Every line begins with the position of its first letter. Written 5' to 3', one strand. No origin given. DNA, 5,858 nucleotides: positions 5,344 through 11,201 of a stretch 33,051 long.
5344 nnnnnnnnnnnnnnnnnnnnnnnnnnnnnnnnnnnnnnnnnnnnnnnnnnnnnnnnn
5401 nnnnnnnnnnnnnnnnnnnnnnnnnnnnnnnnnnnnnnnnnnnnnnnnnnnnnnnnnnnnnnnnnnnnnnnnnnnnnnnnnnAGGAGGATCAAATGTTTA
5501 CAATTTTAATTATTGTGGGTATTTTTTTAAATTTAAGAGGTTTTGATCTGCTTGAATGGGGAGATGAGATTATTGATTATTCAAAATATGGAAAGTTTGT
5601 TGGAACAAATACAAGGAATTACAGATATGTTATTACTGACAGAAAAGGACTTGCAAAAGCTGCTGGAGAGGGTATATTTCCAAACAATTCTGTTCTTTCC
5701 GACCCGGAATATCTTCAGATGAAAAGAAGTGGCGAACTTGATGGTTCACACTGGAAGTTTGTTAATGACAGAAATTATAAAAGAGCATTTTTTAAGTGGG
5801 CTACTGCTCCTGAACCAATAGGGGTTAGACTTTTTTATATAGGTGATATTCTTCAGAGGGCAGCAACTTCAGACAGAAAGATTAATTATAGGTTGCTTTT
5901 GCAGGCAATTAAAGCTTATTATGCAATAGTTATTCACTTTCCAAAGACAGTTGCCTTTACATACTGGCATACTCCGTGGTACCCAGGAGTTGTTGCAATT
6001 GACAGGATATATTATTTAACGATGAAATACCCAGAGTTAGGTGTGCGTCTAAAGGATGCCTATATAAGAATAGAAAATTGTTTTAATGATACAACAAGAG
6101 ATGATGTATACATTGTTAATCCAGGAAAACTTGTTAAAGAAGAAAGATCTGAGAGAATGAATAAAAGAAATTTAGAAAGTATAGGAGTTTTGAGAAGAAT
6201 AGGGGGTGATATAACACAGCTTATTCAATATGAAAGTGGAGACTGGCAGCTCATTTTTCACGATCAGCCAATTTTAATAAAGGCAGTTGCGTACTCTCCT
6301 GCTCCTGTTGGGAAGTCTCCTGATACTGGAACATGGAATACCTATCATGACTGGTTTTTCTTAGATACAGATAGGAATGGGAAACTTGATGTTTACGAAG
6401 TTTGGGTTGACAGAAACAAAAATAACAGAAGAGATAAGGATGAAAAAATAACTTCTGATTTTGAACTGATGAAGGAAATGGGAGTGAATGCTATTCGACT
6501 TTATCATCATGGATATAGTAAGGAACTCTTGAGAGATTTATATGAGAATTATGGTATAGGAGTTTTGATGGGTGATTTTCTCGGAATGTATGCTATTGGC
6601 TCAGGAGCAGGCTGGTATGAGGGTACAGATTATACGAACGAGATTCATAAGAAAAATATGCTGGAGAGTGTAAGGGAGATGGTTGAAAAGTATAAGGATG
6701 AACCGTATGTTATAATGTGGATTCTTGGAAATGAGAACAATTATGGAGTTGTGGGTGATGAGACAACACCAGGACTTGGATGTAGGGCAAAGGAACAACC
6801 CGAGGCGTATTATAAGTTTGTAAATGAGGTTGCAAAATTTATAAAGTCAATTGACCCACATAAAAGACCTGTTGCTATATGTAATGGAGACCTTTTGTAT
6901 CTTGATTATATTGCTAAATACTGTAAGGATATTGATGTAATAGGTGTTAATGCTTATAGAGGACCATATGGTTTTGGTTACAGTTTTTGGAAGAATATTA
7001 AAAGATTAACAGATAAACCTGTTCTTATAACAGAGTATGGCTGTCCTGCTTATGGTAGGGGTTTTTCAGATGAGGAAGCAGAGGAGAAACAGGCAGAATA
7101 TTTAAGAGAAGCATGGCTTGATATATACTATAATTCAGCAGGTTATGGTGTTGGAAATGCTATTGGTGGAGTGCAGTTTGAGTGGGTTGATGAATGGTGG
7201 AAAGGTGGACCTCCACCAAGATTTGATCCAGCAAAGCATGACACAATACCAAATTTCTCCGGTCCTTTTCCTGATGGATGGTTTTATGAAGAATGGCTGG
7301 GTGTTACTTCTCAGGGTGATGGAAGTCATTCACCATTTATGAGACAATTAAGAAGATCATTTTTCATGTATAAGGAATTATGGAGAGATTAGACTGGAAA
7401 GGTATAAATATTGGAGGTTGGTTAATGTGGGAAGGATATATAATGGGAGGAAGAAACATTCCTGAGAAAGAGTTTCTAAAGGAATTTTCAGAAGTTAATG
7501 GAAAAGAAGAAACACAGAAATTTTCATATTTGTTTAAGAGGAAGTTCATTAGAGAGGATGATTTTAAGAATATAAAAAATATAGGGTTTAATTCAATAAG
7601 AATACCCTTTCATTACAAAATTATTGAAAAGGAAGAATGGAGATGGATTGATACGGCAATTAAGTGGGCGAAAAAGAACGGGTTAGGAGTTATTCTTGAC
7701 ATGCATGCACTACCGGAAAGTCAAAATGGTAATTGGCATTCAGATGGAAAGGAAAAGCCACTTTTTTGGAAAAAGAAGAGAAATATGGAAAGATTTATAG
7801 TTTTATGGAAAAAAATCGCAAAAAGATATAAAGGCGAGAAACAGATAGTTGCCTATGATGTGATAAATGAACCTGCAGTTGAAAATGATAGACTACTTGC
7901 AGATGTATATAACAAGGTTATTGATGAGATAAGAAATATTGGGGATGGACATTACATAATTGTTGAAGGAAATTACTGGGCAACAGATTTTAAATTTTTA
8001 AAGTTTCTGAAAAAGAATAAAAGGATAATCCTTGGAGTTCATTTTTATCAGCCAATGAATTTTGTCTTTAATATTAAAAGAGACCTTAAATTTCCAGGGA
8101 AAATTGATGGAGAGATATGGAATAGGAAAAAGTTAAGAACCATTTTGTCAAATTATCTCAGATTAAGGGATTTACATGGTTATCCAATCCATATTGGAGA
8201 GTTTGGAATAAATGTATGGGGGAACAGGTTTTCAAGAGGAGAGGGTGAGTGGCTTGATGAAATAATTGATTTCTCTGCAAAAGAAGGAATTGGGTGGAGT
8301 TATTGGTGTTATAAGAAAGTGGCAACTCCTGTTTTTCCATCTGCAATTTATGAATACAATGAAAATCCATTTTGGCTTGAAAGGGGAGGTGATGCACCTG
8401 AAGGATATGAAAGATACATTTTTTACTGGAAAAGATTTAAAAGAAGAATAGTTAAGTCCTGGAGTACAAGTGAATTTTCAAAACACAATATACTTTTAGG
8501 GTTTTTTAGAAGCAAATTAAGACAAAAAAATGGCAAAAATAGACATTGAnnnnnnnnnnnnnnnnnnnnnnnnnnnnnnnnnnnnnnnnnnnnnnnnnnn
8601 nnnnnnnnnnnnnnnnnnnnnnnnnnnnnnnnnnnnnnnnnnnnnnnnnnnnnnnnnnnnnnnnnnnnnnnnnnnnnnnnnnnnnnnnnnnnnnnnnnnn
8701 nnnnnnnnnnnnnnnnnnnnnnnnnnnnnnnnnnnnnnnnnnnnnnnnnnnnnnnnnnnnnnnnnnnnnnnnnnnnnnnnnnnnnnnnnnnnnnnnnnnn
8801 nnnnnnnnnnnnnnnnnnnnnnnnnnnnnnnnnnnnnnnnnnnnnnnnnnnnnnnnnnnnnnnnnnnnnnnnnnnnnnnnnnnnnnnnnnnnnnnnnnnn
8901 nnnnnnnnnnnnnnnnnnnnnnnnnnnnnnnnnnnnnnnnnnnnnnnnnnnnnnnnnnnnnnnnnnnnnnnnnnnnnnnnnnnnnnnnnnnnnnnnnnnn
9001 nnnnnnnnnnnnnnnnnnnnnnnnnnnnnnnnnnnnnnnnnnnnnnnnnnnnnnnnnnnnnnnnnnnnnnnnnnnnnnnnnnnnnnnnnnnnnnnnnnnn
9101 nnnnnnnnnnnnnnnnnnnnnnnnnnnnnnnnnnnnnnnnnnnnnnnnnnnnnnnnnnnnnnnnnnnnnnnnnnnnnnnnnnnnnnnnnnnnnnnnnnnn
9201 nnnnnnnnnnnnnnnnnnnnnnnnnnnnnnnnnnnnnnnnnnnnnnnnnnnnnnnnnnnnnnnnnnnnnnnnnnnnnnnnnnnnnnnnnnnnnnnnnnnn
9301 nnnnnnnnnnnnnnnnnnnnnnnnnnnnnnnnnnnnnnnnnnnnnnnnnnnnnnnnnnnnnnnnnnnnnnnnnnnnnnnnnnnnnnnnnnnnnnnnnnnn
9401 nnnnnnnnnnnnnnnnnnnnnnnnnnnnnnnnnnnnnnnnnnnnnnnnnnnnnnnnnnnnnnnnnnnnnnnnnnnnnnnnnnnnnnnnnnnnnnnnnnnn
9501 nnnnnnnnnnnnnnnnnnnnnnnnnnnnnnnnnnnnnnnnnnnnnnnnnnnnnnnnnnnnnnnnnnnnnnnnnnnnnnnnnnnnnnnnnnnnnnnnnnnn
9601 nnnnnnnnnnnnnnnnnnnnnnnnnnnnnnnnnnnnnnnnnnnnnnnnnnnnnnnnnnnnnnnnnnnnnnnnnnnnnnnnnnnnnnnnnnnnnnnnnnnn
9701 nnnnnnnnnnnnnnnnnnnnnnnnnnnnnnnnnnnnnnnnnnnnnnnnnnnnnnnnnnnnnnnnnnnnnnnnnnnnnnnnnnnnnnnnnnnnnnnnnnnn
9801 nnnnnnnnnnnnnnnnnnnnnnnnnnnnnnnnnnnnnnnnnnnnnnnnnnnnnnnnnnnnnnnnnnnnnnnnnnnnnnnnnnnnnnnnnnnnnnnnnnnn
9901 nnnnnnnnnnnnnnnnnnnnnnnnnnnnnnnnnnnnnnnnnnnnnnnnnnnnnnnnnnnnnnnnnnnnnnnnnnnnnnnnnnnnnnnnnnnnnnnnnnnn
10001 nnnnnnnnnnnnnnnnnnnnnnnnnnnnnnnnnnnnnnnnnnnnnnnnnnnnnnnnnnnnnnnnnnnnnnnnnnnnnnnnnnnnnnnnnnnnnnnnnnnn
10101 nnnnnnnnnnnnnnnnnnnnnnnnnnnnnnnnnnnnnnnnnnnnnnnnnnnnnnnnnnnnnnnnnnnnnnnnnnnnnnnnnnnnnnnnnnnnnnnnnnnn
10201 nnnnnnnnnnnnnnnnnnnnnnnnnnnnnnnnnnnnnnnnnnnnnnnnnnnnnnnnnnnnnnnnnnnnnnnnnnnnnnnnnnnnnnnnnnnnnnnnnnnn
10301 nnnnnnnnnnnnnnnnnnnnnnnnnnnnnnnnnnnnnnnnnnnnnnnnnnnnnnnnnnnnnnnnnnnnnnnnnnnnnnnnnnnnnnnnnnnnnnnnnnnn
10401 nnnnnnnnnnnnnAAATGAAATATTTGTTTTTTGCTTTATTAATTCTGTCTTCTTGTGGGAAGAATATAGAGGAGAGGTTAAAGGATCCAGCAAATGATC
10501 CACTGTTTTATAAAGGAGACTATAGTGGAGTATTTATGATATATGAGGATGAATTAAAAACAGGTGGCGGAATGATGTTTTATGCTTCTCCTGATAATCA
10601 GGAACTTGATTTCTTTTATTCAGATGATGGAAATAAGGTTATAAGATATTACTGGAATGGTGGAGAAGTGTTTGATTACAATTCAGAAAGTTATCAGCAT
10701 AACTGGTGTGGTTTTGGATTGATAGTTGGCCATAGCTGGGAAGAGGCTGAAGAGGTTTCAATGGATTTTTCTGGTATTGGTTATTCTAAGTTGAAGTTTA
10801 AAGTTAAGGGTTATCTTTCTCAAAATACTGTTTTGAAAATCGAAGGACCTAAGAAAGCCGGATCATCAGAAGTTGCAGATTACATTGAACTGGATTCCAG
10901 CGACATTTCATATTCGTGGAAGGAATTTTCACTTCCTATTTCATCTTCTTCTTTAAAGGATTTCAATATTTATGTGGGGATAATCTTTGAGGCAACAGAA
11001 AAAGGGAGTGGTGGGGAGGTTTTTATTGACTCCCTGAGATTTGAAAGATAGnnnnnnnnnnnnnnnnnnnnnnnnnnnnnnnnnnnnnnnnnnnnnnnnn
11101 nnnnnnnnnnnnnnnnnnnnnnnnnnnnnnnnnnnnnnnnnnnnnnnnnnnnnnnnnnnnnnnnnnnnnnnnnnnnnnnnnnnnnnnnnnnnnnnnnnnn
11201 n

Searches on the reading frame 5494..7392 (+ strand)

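Call 6: search_protein_families(library=pfam, proteins=[window:5494-7392:+], max_evalue=0.001)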
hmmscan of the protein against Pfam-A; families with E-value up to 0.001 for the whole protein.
window:5494-7392:+ (632 aa): 2 families
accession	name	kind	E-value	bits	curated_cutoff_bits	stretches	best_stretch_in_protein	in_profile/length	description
PF02836.23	Glyco_hydro_2_C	-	7.7e-17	61.8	21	1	317-551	36-248/302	Glycosyl hydrolases family 2, TIM barrel domain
PF02449.21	Glyco_hydro_42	-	7.6e-05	22.7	21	0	375-416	98-139/376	Beta-galactosidase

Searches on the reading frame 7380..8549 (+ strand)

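Call 6: search_protein_families(library=pfam, proteins=[window:7380-8549:+], max_evalue=0.001)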
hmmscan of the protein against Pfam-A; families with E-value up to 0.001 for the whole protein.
window:7380-8549:+ (389 aa): 3 families
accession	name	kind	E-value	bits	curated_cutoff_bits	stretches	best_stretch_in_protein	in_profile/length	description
PF00150.24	Cellulase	-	1.2e-36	127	23.5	1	49-312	14-269/272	Cellulase (glycosyl hydrolase family 5)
PF00331.26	Glyco_hydro_10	-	0.00034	20.4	22.1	1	84-178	56-143/311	Glycosyl hydrolase family 10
PF02449.21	Glyco_hydro_42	-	0.00093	19.1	21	0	59-170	13-143/376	Beta-galactosidase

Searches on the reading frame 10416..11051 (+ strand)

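Call 6: search_protein_families(library=pfam, proteins=[window:10416-11051:+], max_evalue=0.001)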
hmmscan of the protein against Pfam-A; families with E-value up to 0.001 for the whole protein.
window:10416-11051:+ (211 aa): 0 families

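Call 53: search_protein_families(library=ncbifam, proteins=[window:10416-11051:+], max_evalue=0.01)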
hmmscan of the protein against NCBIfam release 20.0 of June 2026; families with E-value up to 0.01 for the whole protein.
window:10416-11051:+ (211 aa): 0 families

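Call 71: search_protein_families(library=pfam, proteins=[window:10416-11051:+], max_evalue=1)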
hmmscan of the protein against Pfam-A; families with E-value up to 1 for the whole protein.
window:10416-11051:+ (211 aa): 2 families
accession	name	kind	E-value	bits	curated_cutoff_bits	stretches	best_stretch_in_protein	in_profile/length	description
PF02435.22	Glyco_hydro_68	-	0.0039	16.6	27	1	32-103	70-135/424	Levansucrase/Invertase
PF12099.14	DUF3575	-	0.071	12.9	21.1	1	81-130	95-146/177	Protein of unknown function (DUF3575)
